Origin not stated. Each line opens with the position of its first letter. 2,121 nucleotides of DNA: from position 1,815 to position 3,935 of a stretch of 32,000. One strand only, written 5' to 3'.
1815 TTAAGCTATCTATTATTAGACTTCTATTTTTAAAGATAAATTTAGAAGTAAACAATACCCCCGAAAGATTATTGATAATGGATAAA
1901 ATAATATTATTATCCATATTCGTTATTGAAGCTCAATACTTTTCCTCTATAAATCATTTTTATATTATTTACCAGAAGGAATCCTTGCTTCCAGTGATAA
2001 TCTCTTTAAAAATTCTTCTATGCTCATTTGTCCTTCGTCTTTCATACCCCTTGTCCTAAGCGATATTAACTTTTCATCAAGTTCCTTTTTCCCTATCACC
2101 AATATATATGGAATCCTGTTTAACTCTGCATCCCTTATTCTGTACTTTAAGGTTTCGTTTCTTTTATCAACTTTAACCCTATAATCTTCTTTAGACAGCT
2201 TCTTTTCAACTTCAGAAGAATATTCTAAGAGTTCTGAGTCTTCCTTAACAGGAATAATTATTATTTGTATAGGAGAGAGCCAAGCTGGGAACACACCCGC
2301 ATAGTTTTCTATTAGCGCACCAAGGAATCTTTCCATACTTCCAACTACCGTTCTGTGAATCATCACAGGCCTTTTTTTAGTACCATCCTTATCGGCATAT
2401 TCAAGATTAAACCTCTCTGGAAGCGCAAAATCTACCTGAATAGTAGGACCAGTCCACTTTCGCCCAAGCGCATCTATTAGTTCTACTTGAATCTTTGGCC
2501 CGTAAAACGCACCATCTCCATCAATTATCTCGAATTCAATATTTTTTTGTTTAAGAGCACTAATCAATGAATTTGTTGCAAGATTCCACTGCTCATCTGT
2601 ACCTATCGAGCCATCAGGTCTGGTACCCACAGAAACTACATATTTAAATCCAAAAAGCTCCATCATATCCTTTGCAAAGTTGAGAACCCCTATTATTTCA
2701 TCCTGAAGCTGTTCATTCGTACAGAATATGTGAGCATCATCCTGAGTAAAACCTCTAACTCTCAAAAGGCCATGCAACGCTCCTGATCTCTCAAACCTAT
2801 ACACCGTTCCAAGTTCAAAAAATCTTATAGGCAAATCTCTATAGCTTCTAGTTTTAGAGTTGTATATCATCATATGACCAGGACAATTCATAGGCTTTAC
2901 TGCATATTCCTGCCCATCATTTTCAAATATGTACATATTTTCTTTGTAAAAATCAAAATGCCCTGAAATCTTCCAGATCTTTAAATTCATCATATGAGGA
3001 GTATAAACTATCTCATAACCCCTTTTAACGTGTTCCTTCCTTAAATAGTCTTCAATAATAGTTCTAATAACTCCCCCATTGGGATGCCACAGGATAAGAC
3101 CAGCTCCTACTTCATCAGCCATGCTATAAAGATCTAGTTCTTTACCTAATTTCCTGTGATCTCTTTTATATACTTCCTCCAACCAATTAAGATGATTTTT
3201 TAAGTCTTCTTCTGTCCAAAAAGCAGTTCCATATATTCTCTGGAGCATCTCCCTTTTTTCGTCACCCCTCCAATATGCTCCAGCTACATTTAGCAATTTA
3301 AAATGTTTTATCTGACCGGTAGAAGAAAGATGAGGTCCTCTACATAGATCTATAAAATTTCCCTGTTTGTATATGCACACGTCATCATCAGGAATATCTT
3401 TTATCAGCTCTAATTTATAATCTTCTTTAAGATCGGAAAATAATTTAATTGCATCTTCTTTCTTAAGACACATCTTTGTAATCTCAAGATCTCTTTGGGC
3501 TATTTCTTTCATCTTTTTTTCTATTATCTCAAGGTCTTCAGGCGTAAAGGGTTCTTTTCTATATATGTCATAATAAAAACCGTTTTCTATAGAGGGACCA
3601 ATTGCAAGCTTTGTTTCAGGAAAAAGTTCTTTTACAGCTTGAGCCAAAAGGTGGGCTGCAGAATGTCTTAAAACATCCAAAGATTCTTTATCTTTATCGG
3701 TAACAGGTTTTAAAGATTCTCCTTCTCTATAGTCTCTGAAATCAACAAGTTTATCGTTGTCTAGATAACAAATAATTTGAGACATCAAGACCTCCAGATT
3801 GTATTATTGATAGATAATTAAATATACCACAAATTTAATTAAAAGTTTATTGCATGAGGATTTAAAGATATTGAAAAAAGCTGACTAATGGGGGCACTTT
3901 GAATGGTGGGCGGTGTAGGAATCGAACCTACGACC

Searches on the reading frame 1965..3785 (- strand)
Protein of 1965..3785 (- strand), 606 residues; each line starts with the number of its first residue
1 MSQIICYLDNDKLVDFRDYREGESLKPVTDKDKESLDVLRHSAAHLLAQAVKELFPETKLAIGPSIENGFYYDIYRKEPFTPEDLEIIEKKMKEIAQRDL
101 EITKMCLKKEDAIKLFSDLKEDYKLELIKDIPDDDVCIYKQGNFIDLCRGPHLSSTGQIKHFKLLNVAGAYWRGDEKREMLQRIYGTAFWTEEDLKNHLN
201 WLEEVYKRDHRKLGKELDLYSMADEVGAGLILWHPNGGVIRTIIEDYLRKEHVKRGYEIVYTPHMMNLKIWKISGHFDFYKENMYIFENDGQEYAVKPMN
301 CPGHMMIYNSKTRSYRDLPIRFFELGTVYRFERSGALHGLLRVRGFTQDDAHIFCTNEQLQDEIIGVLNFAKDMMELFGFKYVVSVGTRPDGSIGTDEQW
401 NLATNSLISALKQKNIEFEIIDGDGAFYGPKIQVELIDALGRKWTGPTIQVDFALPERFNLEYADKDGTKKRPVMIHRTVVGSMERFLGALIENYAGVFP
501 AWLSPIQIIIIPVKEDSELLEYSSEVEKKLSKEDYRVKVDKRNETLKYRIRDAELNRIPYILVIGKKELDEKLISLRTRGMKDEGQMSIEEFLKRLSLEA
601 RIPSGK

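Call 18: list_cluster_members(proteins=[window:1965-3785:-, window:29634-30956:-, window:26482-27351:-, window:6005-7267:+, window:21141-21920:-, window:15492-16271:-, window:24355-24915:-, window:16273-19269:-])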
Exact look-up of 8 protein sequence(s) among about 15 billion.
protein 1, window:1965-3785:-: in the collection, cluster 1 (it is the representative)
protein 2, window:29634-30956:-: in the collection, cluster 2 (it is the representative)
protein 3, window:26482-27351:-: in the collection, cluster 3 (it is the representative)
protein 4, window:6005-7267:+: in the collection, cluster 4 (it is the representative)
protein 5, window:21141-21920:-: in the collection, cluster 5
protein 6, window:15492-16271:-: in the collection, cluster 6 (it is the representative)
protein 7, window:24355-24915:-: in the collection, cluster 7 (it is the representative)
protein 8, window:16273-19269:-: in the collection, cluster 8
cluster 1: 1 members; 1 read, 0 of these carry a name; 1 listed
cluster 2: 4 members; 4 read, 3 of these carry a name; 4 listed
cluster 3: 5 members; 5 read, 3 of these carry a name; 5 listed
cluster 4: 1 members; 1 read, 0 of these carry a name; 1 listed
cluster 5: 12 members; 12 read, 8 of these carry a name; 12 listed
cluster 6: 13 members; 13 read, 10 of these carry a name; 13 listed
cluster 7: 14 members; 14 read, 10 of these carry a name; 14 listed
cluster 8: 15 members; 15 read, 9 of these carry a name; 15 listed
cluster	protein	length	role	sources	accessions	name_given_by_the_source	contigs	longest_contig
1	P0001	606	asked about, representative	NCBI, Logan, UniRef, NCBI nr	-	-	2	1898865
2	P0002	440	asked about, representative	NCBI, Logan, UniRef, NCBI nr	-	-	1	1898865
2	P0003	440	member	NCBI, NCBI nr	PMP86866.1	MAG: aminomethyl-transferring glycine dehydrogenase [Thermodesulfobium narugense]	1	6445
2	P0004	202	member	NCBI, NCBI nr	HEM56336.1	MAG TPA: glycine dehydrogenase, partial [Thermodesulfobium narugense] | glycine dehydrogenase [Thermodesulfobium narugense]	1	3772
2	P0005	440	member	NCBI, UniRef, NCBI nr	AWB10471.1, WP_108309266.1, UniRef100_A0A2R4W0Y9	glycine dehydrogenase (decarboxylating) alpha subunit [Thermodesulfobium acidiphilum] | Probable glycine dehydrogenase (decarboxylating) subunit 1 n=1 Tax=Thermodesulfobium ... | aminomethyl-transferring glycine dehydrogenase subunit GcvPA [Thermodesulfobium ...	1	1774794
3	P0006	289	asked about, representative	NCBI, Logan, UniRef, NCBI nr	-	-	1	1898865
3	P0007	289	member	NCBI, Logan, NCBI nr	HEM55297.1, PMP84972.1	MAG TPA: lipoyl synthase [Thermodesulfobium narugense] | MAG: lipoyl synthase [Thermodesulfobium narugense]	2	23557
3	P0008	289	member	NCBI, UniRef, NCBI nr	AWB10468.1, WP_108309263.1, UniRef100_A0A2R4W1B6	lipoic acid synthetase [Thermodesulfobium acidiphilum] | Lipoyl synthase n=1 Tax=Thermodesulfobium acidiphilum TaxID=1794699 RepID=A0A2R4W1B6_THEAF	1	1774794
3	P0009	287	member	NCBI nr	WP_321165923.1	lipoyl synthase [Thermodesulfobium acidiphilum]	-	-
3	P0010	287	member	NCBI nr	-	-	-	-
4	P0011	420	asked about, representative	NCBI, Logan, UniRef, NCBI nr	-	-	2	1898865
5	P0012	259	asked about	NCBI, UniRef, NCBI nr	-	-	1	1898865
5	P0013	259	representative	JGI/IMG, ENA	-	-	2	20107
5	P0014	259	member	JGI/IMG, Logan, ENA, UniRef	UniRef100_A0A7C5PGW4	formate dehydrogenase iron-sulfur subunit | 4Fe-4S dicluster domain-containing protein n=1 Tax=Thermodesulfobium narugense ...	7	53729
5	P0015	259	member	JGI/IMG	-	formate dehydrogenase iron-sulfur subunit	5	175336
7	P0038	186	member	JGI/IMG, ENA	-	formate dehydrogenase major subunit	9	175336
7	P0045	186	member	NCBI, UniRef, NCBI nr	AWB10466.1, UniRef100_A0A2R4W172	formate dehydrogenase major subunit [Thermodesulfobium acidiphilum] | Formate dehydrogenase major subunit n=2 Tax=Thermodesulfobium acidiphilum TaxID=1794699 ...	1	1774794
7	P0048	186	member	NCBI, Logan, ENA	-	-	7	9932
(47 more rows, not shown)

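Call 29: find_encoding_contigs(protein=P0045, flank=6000, max_places=3)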
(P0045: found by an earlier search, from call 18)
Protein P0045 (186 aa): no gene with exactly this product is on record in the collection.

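Call 32: find_encoding_contigs(protein=P0038, flank=3500, max_places=10)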
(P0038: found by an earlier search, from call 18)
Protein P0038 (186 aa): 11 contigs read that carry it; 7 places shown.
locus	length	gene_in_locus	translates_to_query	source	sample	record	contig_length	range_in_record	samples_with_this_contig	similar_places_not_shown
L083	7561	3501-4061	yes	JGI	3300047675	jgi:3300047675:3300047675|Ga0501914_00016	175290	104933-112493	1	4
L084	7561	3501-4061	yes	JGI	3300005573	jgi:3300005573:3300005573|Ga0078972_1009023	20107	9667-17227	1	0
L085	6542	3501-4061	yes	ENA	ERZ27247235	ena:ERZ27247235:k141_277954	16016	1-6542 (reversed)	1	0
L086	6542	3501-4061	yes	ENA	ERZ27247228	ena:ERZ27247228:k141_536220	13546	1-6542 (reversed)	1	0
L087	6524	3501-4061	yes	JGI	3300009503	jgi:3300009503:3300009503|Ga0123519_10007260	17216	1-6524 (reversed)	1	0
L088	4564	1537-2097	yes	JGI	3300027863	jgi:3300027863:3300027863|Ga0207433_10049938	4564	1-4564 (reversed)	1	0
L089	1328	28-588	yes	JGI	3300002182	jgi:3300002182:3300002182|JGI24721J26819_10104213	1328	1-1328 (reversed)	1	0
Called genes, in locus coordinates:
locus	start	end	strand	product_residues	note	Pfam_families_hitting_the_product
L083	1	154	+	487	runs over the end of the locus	PF02347:GDC-P, PF00266:Aminotran_5, PF21478:GcvP2_C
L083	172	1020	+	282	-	PF21948:LplA-B_cat, PF03099:BPL_LplA_LipB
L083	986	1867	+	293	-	PF04055:Radical_SAM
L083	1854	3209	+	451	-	PF00890:FAD_binding_2 (weak), PF01134:GIDA, PF01494:FAD_binding_3 (weak), PF07992:Pyr_redox_2, PF12831:FAD_oxidored (weak), PF13738:Pyr_redox_3, PF00070:Pyr_redox, PF02852:Pyr_redox_dim, +6 more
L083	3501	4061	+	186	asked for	PF04879:Molybdop_Fe4S4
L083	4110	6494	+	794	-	PF00384:Molybdopterin, PF01568:Molydop_binding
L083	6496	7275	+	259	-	PF13484:Fer4_16 (faint), PF13187:Fer4_9 (weak), PF13247:Fer4_11, PF12838:Fer4_7, PF13237:Fer4_10, PF00037:Fer4 (weak), PF12797:Fer4_2 (weak), PF12837:Fer4_6 (weak), +3 more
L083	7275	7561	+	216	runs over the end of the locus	PF01292:Ni_hydr_CYTB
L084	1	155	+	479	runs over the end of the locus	PF02347:GDC-P, PF00266:Aminotran_5, PF21478:GcvP2_C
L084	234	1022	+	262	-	PF21948:LplA-B_cat, PF03099:BPL_LplA_LipB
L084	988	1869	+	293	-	PF16881:LIAS_N (faint), PF04055:Radical_SAM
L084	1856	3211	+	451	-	PF00890:FAD_binding_2 (weak), PF01134:GIDA, PF01494:FAD_binding_3 (weak), PF03486:HI0933_like (weak), PF07992:Pyr_redox_2, PF12831:FAD_oxidored (weak), PF00070:Pyr_redox, PF02852:Pyr_redox_dim, +6 more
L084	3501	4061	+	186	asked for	PF04879:Molybdop_Fe4S4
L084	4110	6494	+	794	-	PF00384:Molybdopterin, PF01568:Molydop_binding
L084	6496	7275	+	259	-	PF13484:Fer4_16 (faint), PF13187:Fer4_9 (weak), PF13247:Fer4_11, PF12838:Fer4_7, PF13237:Fer4_10, PF00037:Fer4 (weak), PF12797:Fer4_2 (weak), PF12837:Fer4_6 (weak), +3 more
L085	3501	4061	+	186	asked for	PF04879:Molybdop_Fe4S4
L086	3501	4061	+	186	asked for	PF04879:Molybdop_Fe4S4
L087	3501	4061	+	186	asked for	PF04879:Molybdop_Fe4S4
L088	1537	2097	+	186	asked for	PF04879:Molybdop_Fe4S4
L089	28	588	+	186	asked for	PF04879:Molybdop_Fe4S4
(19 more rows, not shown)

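Call 33: find_encoding_contigs(protein=P0048, flank=3500, max_places=10)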
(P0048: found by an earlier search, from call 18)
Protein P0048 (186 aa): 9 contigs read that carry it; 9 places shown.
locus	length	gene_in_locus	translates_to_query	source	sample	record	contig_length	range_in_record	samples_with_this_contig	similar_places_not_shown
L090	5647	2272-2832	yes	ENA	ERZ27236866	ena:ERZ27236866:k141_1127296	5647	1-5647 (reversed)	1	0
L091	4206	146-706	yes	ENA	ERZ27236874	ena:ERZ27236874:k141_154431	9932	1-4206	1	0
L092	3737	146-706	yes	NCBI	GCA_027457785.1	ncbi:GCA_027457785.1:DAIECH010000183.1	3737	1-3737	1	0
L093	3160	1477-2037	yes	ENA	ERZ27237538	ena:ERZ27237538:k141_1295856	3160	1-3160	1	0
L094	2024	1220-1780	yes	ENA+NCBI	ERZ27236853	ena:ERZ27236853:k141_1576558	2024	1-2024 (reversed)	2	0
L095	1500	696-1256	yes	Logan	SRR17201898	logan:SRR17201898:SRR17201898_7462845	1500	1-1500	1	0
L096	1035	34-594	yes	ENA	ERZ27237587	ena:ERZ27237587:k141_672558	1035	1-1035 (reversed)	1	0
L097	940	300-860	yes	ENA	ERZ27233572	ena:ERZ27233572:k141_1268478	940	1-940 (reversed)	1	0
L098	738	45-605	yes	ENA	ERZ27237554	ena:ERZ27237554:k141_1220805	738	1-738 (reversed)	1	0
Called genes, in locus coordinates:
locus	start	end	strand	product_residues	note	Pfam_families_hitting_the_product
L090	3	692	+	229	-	?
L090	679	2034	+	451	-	PF00890:FAD_binding_2 (weak), PF01134:GIDA (weak), PF01266:DAO (faint), PF07992:Pyr_redox_2, PF12831:FAD_oxidored (weak), PF13738:Pyr_redox_3, PF00070:Pyr_redox, PF02852:Pyr_redox_dim, +5 more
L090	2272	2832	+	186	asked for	PF04879:Molybdop_Fe4S4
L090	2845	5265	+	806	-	PF00384:Molybdopterin, PF01568:Molydop_binding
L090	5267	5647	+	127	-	?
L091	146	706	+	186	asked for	PF04879:Molybdop_Fe4S4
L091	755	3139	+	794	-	PF00384:Molybdopterin, PF01568:Molydop_binding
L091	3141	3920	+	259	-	PF12800:Fer4_4 (faint), PF13187:Fer4_9 (weak), PF13247:Fer4_11, PF12838:Fer4_7, PF13237:Fer4_10, PF00037:Fer4 (weak), PF12797:Fer4_2 (weak), PF12837:Fer4_6 (weak)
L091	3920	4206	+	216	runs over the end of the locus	PF01292:Ni_hydr_CYTB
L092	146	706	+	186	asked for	PF04879:Molybdop_Fe4S4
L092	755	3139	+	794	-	PF00384:Molybdopterin, PF01568:Molydop_binding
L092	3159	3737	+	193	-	?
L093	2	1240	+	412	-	?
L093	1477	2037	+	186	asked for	PF04879:Molybdop_Fe4S4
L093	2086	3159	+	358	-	?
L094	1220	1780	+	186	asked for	PF04879:Molybdop_Fe4S4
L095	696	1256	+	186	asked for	PF04879:Molybdop_Fe4S4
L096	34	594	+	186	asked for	PF04879:Molybdop_Fe4S4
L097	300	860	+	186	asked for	PF04879:Molybdop_Fe4S4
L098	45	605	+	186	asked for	PF04879:Molybdop_Fe4S4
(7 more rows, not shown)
